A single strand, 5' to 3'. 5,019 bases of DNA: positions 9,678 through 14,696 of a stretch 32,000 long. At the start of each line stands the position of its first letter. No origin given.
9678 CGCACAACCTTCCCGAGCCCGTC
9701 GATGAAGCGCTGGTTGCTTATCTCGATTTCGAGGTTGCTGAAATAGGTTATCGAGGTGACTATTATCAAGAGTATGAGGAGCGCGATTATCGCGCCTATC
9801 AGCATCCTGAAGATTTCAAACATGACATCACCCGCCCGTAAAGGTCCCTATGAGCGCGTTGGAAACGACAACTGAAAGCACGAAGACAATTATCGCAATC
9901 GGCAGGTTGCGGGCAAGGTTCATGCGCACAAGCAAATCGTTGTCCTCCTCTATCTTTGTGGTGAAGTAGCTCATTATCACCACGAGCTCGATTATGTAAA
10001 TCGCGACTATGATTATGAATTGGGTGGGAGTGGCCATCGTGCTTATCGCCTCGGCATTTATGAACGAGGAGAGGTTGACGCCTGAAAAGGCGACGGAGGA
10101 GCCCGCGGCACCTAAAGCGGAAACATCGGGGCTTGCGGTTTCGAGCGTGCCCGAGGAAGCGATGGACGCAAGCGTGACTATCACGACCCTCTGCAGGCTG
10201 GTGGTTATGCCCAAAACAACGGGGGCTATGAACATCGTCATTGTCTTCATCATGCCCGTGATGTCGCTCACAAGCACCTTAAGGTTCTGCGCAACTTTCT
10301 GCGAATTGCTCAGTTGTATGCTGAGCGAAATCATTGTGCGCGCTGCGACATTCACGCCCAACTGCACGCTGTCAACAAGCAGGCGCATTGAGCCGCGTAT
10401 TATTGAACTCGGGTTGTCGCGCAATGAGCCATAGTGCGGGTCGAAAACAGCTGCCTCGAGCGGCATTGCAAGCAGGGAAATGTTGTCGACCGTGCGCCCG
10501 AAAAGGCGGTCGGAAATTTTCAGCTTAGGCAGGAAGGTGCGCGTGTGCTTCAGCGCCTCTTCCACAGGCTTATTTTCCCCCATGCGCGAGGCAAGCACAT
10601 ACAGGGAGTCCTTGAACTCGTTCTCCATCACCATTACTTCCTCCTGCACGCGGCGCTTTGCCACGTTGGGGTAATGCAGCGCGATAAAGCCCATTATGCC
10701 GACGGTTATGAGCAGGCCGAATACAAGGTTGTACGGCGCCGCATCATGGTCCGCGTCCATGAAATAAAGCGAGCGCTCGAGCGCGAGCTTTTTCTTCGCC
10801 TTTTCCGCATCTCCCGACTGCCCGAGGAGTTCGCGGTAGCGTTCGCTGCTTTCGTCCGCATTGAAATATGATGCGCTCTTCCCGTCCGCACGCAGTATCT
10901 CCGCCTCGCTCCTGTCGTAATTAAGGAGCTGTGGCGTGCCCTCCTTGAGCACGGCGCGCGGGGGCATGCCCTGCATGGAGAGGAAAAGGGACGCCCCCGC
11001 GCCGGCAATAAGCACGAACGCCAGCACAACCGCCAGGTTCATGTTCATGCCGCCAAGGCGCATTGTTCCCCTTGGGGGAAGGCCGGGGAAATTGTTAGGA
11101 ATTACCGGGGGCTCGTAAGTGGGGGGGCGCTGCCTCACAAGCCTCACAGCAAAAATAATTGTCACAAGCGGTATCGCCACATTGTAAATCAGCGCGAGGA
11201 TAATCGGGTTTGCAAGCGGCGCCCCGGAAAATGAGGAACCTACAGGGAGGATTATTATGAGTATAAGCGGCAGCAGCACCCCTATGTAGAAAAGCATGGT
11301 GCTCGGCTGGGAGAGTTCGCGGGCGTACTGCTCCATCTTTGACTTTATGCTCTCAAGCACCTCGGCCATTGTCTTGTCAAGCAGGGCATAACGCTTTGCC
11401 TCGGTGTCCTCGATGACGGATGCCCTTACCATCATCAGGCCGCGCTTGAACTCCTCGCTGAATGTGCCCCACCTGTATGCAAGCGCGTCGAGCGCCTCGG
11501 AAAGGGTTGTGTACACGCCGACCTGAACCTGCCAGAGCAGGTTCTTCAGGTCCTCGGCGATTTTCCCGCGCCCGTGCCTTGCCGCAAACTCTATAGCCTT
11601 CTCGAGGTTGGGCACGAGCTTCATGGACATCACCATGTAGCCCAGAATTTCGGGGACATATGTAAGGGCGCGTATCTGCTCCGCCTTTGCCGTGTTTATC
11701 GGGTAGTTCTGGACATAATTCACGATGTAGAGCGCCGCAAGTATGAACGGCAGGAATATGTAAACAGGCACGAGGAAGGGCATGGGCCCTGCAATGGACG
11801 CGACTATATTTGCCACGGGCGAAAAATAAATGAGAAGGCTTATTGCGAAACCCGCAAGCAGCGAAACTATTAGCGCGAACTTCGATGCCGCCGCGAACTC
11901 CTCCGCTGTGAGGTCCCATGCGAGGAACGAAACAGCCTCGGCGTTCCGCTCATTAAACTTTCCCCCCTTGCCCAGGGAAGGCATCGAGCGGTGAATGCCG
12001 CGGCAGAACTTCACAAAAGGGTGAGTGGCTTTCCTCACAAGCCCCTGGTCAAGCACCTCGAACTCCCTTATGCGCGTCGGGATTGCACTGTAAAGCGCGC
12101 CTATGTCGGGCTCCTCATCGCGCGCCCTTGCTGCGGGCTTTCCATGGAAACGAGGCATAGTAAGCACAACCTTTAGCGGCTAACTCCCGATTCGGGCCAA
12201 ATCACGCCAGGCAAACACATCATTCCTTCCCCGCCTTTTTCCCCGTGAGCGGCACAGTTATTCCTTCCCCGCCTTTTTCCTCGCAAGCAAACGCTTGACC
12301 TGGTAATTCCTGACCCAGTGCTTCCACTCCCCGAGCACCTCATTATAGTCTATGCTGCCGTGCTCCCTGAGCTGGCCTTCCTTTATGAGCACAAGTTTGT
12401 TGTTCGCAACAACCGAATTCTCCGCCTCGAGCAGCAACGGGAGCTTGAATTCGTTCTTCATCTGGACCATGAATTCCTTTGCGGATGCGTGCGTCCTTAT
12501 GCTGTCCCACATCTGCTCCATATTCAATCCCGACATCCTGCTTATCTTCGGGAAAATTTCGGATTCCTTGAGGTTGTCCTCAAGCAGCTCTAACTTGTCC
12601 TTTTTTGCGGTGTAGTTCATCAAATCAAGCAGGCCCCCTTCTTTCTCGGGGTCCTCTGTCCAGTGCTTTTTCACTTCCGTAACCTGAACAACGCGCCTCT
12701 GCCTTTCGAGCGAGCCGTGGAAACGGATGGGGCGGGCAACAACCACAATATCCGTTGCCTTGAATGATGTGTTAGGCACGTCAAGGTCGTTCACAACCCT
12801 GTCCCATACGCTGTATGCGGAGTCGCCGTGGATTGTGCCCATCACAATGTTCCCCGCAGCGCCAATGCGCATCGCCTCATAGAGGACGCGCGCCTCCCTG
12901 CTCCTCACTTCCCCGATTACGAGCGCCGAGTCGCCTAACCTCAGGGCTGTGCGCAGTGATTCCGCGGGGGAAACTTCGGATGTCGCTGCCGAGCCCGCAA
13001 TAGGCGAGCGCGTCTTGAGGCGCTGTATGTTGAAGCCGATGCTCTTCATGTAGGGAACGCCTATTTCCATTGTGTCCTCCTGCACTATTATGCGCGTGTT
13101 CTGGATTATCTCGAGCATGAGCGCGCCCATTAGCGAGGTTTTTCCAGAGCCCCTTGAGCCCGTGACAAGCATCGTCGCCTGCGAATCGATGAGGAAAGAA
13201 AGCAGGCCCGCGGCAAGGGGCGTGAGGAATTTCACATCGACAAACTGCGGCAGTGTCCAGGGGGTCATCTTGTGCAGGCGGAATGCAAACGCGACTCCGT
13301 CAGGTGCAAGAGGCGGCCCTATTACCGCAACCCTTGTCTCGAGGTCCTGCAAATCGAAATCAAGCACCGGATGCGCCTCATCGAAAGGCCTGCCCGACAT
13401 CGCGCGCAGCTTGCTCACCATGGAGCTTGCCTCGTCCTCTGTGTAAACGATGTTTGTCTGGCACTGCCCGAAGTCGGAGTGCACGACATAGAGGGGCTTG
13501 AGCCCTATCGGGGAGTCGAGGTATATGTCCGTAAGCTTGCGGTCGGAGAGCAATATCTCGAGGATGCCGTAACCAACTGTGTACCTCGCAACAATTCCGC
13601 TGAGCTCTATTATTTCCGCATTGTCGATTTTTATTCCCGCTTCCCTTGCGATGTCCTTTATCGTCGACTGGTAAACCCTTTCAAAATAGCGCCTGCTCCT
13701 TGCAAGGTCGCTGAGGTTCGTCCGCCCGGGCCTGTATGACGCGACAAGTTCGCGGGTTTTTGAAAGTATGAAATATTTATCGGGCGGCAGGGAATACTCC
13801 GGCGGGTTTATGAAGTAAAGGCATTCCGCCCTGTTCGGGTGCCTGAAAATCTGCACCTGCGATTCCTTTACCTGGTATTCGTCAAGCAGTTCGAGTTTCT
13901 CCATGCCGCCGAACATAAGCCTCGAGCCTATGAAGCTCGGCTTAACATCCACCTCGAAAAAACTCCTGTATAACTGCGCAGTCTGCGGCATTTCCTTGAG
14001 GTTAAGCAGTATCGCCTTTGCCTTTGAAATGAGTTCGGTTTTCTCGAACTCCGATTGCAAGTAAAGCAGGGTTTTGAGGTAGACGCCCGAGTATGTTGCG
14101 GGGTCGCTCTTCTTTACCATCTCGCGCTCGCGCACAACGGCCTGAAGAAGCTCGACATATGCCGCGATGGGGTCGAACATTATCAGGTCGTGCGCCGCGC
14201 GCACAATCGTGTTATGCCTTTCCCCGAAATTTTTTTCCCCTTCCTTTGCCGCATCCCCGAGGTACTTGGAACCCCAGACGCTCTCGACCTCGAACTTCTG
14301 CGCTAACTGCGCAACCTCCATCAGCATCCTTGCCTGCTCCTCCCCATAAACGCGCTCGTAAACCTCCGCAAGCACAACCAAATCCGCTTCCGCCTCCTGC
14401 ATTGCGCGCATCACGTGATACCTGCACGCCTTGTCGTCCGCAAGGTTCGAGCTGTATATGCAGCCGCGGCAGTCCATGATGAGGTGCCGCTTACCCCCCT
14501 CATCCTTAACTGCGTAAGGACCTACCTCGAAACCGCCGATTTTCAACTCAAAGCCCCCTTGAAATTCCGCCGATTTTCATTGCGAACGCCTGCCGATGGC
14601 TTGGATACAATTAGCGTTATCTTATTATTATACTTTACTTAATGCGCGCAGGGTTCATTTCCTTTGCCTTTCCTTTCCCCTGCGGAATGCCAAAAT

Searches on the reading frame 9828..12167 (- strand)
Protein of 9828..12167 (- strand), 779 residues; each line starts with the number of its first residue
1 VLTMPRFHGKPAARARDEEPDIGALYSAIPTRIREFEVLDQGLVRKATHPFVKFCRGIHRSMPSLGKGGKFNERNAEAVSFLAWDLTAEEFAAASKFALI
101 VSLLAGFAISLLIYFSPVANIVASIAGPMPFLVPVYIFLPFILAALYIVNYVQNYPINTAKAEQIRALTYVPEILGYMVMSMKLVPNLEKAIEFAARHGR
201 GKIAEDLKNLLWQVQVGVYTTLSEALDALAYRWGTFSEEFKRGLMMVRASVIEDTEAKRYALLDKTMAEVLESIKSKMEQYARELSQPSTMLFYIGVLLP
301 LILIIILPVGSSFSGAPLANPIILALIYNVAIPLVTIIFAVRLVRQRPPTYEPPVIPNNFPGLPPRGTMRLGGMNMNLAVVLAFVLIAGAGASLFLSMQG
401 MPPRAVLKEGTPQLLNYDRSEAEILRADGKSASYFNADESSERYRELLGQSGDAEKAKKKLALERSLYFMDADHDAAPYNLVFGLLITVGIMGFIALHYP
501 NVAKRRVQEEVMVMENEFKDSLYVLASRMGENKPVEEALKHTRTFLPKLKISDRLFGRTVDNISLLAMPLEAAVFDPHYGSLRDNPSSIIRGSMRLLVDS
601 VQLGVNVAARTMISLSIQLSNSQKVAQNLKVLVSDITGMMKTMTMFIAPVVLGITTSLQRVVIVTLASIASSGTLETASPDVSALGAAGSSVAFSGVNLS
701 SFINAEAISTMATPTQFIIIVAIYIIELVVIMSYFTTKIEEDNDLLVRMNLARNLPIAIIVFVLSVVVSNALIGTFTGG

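Call 9: search_protein_families(library=pfam, proteins=[window:9828-12167:-], max_evalue=0.01)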
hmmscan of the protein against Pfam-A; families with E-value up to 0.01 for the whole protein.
window:9828-12167:- (779 aa): 2 families
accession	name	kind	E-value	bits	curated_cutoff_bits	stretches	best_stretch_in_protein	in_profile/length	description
PF00482.28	T2SSF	-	0.00064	20.1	25.2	1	177-308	4-125/125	Type II secretion system (T2SS), protein F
PF12644.12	DUF3782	-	0.0021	18.6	24.4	0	220-245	25-51/78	Protein of unknown function (DUF3782)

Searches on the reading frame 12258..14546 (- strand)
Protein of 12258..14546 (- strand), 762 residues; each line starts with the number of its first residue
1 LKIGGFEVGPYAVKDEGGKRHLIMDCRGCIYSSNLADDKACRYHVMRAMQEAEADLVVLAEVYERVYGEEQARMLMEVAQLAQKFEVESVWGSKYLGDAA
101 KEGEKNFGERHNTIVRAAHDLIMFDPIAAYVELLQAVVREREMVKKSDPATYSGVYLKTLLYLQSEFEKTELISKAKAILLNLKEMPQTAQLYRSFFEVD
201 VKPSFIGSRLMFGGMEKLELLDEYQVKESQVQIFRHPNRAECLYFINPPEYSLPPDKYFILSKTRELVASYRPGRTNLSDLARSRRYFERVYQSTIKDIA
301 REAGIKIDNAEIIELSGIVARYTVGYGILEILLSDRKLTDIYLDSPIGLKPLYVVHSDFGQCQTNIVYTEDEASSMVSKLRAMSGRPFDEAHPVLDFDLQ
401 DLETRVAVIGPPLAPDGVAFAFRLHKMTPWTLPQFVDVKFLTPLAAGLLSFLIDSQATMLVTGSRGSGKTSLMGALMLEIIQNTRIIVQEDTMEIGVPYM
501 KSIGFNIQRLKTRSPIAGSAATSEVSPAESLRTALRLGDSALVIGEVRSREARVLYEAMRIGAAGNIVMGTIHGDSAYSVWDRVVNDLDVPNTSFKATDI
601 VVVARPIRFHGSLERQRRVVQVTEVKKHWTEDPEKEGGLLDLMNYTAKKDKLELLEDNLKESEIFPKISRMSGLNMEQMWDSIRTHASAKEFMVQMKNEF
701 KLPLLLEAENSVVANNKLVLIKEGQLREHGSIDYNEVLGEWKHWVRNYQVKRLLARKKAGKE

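Call 3: search_protein_families(library=pfam, proteins=[window:12258-14546:-], max_evalue=1)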
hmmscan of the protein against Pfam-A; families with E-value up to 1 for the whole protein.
window:12258-14546:- (762 aa): 9 families
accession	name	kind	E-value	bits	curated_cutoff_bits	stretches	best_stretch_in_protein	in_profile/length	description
PF00437.27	T2SSE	-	8e-17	61.4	24.9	1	377-605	61-275/370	Type II/IV secretion system protein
PF13191.12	AAA_16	-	0.00032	21.7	32.6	1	458-535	26-98/167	AAA ATPase domain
PF20720.3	nSTAND3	-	0.0036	17.4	27.2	1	454-489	15-51/155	Novel STAND NTPase 3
PF13555.12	AAA_29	-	0.01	16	27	1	453-478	19-44/61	P-loop containing region of AAA domain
PF00580.27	UvrD-helicase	-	0.045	13.9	23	1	456-486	13-43/271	UvrD/REP helicase N-terminal domain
PF12775.13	AAA_7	-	0.058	13.4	25.8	1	448-481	25-58/181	P-loop containing dynein motor region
PF24389.1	ORC-CDC6-like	-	0.065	12.4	27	1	454-482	30-58/571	ORC-CDC6-like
PF05729.18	NACHT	-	0.15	12.3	26.7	1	458-482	2-26/167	NACHT domain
PF06414.18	Zeta_toxin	-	0.17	11.7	22.3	1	458-494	18-55/199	Zeta toxin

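Call 4: search_protein_families(library=ncbifam, proteins=[window:12258-14546:-], max_evalue=1)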
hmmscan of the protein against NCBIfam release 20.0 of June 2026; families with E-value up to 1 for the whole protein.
window:12258-14546:- (762 aa): 21 families
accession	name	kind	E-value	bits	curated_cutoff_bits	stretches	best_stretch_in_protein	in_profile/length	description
NF058587.1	archaellum_moto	equivalog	2.9e-39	135.2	550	1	294-693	115-499/527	archaellum flagellar ATPase motor FlaI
TIGR03819.1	heli_sec_ATPase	hypoth_equivalog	2.7e-37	128.7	373.15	1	297-584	23-297/340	TadA family conjugal transfer-associated ATPase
TIGR02782.1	TrbB_P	equivalog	2.1e-22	79.8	304.55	1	332-626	17-294/303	P-type conjugative transfer ATPase TrbB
NF053672.1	bindosome_BasE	exception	6.7e-20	71.3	1000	1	217-622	37-427/512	bindosome assembly system ATPase subunit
TIGR02788.1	VirB11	equivalog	1.8e-19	69.9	249.95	2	449-586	137-264/308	P-type DNA transfer ATPase VirB11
NF010469.0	PRK13894.1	subfamily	1.2e-15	57.7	508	1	369-586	63-266/320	conjugal transfer ATPase TrbB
NF010407.0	PRK13833.1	subfamily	4e-13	49.5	499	1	389-625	78-297/323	conjugal transfer protein TrbB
NF041000.1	ATPase_ComGA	equivalog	5.3e-12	45.3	300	1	452-604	124-261/267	competence type IV pilus ATPase ComGA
TIGR01420.1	pilT_fam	subfamily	8.9e-11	41.6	319.1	1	335-586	11-241/343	PilT/PilU family type 4a pilus ATPase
NF010425.0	PRK13851.1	equivalog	1.8e-09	37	461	1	449-578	155-274/344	type IV secretion system protein VirB11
NF010475.0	PRK13900.1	equivalog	7.3e-08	31.8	389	1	450-578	154-273/333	type IV secretion system ATPase VirB11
TIGR02533.1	type_II_gspE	equivalog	3e-07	29.5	630.25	1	449-588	236-359/486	type II secretion system ATPase GspE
NF007755.0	PRK10436.1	equivalog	4.7e-07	28.8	617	1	451-608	214-356/465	type II secretion system protein GspE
TIGR02525.1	plasmid_TraJ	equivalog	1.2e-06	27.8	368.3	1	447-588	140-273/372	plasmid transfer ATPase TraJ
TIGR02538.1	type_IV_pilB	equivalog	1.6e-05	23.8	675.65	1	454-591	314-435/564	type IV-A pilus assembly ATPase PilB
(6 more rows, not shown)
